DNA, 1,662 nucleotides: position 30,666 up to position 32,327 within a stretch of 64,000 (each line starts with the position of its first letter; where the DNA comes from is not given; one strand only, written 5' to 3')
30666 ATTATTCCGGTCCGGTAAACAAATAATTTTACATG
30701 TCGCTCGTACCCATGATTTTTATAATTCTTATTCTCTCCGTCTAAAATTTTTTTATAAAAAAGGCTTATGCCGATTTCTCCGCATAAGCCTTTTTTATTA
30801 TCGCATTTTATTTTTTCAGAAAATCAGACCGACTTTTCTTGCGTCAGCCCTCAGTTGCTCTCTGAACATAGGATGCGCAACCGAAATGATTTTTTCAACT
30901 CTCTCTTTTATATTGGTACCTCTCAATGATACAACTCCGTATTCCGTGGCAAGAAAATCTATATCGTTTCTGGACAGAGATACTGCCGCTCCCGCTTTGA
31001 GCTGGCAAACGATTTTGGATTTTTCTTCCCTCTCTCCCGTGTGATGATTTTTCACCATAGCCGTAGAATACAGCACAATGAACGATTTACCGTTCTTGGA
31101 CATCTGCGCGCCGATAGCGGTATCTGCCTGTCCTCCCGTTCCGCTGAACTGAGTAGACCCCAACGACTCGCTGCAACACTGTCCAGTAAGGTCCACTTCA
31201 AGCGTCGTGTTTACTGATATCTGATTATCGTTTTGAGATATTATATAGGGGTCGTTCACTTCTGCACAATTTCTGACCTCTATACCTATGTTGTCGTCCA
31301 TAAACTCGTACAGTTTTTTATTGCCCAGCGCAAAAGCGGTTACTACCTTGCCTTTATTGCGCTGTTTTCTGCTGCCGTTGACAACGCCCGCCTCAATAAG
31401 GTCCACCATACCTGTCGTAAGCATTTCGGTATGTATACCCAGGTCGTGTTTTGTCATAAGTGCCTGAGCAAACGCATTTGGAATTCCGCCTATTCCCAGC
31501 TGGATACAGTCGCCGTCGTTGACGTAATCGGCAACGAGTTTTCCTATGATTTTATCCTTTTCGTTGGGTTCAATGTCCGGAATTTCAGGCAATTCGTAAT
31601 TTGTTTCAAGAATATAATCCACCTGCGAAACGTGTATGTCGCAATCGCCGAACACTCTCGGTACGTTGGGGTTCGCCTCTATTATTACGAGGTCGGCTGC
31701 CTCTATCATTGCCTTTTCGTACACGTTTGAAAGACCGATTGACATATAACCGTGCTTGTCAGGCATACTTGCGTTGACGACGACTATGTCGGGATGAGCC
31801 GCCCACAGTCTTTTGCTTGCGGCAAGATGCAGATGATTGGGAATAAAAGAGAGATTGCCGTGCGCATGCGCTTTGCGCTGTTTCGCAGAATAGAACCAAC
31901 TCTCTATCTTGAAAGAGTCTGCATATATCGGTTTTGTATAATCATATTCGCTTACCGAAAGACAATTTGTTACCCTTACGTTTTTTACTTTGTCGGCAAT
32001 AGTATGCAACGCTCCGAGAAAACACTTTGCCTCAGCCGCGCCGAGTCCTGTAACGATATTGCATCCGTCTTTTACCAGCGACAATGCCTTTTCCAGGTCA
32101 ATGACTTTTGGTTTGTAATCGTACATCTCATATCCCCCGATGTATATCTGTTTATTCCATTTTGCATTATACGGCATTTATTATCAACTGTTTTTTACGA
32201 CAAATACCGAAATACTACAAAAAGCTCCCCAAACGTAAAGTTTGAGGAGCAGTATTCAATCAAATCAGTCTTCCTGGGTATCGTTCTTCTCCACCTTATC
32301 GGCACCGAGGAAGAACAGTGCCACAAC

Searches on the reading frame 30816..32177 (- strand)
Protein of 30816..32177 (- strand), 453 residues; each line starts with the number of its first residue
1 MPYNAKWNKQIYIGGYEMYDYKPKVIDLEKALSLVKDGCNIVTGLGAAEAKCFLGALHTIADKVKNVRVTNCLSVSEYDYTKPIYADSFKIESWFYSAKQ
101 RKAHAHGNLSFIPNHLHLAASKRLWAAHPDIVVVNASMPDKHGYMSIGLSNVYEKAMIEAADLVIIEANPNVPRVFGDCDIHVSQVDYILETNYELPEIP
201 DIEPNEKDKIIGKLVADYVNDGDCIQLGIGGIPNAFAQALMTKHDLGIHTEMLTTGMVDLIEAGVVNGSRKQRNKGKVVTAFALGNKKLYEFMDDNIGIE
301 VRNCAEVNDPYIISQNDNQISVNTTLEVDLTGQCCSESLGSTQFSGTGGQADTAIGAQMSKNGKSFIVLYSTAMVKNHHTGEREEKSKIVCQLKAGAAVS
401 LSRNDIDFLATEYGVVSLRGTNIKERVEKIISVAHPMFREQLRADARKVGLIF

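Call 19: search_protein_families(library=pfam, proteins=[window:30816-32177:-], max_evalue=0.001)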
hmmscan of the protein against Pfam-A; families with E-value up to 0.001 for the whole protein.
window:30816-32177:- (453 aa): 3 families
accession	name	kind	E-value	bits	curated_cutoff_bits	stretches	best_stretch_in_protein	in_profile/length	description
PF13336.12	AcetylCoA_hyd_C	-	2.9e-54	183.6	23.7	1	285-445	1-153/154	Acetyl-CoA hydrolase/transferase C-terminal domain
PF02550.21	AcetylCoA_hydro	-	3.6e-19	70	24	1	20-193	4-190/198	Acetyl-CoA hydrolase/transferase N-terminal domain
PF00455.28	DeoRC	-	0.00037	20.9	31.8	0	206-255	5-53/160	DeoR C terminal sensor domain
